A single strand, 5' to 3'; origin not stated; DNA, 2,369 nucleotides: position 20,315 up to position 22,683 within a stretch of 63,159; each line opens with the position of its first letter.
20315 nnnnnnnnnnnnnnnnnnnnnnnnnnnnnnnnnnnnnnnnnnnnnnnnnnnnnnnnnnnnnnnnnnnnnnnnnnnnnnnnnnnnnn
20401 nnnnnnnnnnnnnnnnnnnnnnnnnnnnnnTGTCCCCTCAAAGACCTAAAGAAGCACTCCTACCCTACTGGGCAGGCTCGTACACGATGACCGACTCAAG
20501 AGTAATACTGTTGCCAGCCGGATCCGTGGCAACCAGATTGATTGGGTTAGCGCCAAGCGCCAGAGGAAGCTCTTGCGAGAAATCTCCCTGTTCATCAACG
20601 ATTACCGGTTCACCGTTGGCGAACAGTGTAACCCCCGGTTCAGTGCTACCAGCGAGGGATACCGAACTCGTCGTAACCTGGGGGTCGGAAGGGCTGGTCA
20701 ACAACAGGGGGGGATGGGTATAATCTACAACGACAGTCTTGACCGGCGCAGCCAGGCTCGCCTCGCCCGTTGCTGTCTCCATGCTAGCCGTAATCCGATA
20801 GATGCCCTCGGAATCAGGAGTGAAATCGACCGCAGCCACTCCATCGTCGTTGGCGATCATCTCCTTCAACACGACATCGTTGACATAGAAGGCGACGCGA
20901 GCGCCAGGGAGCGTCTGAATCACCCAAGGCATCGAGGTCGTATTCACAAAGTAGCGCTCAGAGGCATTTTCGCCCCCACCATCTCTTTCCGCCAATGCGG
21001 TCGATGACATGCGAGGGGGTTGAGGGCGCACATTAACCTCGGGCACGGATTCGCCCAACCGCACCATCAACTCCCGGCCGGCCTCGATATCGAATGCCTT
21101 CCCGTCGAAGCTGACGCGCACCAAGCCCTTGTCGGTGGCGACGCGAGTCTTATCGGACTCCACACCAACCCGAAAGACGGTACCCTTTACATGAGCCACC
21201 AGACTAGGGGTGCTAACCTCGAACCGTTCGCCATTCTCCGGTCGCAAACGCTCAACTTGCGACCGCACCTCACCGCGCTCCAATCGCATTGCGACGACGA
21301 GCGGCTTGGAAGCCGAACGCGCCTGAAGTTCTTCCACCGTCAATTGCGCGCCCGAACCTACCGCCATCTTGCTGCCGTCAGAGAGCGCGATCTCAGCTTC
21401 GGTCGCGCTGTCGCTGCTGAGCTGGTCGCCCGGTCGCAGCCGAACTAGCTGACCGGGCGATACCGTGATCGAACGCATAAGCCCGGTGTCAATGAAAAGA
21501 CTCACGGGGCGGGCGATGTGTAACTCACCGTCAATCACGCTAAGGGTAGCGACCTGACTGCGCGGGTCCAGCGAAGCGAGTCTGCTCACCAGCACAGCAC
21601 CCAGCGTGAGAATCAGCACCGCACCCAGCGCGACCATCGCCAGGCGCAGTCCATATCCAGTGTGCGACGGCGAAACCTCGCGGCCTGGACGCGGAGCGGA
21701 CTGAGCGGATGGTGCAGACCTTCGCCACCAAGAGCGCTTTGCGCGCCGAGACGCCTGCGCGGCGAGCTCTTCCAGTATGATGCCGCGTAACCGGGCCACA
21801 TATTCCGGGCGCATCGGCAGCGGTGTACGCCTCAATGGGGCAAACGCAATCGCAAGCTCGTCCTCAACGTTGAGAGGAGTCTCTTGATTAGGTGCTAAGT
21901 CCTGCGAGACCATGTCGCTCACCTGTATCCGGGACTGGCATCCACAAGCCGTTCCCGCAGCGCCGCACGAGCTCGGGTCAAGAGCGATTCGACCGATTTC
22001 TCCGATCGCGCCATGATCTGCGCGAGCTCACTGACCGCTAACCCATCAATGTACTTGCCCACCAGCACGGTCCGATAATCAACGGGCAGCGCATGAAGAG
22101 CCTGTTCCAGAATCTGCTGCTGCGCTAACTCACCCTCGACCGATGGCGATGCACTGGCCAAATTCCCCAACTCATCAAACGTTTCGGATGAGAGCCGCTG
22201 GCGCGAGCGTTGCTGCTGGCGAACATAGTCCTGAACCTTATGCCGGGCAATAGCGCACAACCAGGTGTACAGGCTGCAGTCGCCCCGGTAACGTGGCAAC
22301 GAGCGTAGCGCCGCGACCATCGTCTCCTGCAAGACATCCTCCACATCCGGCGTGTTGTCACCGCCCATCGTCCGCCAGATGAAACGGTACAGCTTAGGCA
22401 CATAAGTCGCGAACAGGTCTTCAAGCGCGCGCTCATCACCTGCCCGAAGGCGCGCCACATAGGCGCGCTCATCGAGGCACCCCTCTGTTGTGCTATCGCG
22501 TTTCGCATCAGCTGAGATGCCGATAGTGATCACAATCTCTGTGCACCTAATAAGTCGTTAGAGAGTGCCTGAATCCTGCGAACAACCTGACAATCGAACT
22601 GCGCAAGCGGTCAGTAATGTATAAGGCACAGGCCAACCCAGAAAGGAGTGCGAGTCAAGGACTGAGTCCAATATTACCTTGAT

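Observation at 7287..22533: Enzyme-free cohesin-dockerin surface assembly locus under an ECF sigma / FecR anti-sigma pair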

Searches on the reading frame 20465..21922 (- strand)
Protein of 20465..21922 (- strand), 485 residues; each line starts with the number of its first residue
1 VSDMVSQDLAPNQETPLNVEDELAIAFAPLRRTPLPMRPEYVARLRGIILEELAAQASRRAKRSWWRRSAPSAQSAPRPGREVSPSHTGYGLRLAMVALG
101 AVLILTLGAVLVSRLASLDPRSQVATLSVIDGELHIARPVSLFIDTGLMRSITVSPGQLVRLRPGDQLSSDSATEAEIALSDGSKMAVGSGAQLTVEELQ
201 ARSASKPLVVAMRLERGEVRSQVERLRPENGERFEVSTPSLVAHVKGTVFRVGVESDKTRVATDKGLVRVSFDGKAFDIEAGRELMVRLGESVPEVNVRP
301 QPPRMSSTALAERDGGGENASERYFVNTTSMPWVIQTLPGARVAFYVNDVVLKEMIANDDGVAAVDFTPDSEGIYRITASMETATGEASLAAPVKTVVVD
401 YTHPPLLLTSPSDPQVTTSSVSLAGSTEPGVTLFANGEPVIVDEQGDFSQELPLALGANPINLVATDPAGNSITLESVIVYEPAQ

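Call 4: search_protein_families(library=pfam, proteins=[window:20465-21922:-], max_evalue=0.01)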
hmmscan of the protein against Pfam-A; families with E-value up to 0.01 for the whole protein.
window:20465-21922:- (485 aa): 3 families
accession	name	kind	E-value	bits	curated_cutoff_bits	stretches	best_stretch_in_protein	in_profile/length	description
PF04773.18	FecR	-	4e-12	46.9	24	1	167-269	2-97/97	FecR protein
PF09136.16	Glucodextran_B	-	1.9e-09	37.7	27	1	404-478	1-78/83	Glucodextranase, domain B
PF17936.7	Big_6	-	8.4e-06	26.4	27.6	1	410-472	4-73/83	Bacterial Ig domain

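Call 6: search_protein_families(library=ncbifam, proteins=[window:20465-21922:-], max_evalue=0.01)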
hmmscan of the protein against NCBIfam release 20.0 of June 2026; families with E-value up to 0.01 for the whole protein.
window:20465-21922:- (485 aa): 3 families
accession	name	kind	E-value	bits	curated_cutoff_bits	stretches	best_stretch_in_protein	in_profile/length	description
NF047849.1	Lsa33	exception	1e-12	47.9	420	1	162-272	57-166/310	surface adhesin Lsa33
NF033165.1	lipo_LipL45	exception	8.7e-06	25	350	1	161-272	66-175/391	lipoprotein LipL45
NF033510.3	Ca_tandemer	repeat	0.0022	18.3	50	1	397-472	4-95/96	Ca2+-stabilized repeat-containing adhesin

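Call 9: find_encoding_contigs(protein=window:20465-21922:-, flank=10000, max_places=6)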
Protein window:20465-21922:- (485 aa): no gene with exactly this product is on record in the collection.

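Call 22: find_related_loci(query=A3, collection=genome_contigs, flank=10000)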
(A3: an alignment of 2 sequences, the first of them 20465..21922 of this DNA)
Query A3 (485 aa) in genome_contigs; peptide patterns used: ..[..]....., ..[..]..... (x = any residue, [..] = any of these).
166 stretches matched a pattern, but none encodes a relative of the query by tblastn (E <= 1e-3).

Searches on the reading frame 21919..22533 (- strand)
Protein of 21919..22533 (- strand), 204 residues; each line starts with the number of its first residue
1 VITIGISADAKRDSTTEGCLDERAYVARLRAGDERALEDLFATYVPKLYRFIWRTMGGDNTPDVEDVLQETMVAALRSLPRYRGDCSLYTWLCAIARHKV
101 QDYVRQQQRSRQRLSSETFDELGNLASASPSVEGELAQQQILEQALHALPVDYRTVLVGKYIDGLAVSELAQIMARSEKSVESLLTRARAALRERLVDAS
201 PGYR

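Call 4: search_protein_families(library=pfam, proteins=[window:21919-22533:-], max_evalue=0.01)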
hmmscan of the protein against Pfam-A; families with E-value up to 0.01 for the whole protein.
window:21919-22533:- (204 aa): 4 families
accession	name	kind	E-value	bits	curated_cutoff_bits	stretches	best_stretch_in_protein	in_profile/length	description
PF04542.20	Sigma70_r2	-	1.6e-15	57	24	1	40-109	1-70/71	Sigma-70 region 2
PF08281.18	Sigma70_r4_2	-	1.4e-12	47.5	25.7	1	140-192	2-54/54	Sigma-70, region 4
PF07638.17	Sigma70_ECF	-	2.9e-10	40.8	21.1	1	28-196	10-183/185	ECF sigma factor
PF04545.22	Sigma70_r4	-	1.4e-05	24.9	24.1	1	145-194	1-50/50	Sigma-70, region 4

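Call 6: search_protein_families(library=ncbifam, proteins=[window:21919-22533:-], max_evalue=0.01)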
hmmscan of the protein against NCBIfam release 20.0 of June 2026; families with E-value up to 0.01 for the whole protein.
window:21919-22533:- (204 aa): 99 families (the best 25 are shown)
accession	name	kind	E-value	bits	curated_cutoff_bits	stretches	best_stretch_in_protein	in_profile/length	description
NF008888.0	PRK11922.1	equivalog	1.3e-32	113.3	204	1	12-196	7-196/231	RNA polymerase sigma factor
TIGR02937.1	sigma70-ECF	superfamily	3.5e-28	98.3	42.9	1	36-196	2-165/165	sigma-70 family RNA polymerase sigma factor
NF009166.1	PRK12513.1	equivalog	5.8e-26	91.4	206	1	23-198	10-188/193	RNA polymerase sigma factor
TIGR02989.1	Sig-70_gvs1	subfamily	1.5e-25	90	124.55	1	36-194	2-156/158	RNA polymerase sigma-70 factor, Rhodopirellula/Verrucomicrobium family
TIGR02939.1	RpoE_Sigma70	equivalog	7.9e-24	84.7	236.15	1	23-196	8-186/190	RNA polymerase sigma factor RpoE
TIGR02952.1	Sig70_famx2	equivalog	8.1e-23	81.2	206.45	1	26-195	2-169/170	ECF subfamily RNA polymerase sigma factor, BldN family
NF004113.0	PRK05602.1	equivalog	1.1e-22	80.7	208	1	20-199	30-204/211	RNA polymerase sigma factor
NF007220.0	PRK09639.1-5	equivalog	1.3e-21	77.2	260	1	36-197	4-165/181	RNA polymerase sigma factor SigX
NF007225.0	PRK09643.1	equivalog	1.3e-21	77.2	190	1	23-197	15-183/204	RNA polymerase sigma factor SigM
NF009171.0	PRK12518.1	equivalog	1.7e-20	73.7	208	1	19-196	11-184/191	RNA polymerase sigma factor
TIGR02950.1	SigM_subfam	subfamily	1.9e-20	73.3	147.95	1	37-195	2-157/159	RNA polymerase sigma factor, SigM family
NF007223.0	PRK09641.1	equivalog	2e-20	73.4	209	1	25-197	8-185/187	RNA polymerase sigma factor SigW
TIGR02948.1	SigW_bacill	equivalog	8.2e-20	71.6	243.1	1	25-198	8-186/187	RNA polymerase sigma factor SigW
NF007216.0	PRK09638.1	equivalog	8.2e-20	71.3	194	1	21-196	4-174/180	RNA polymerase sigma factor SigY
TIGR02985.1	Sig70_bacteroi1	subfamily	1.3e-19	71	126.4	1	36-196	2-162/162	RNA polymerase sigma-70 factor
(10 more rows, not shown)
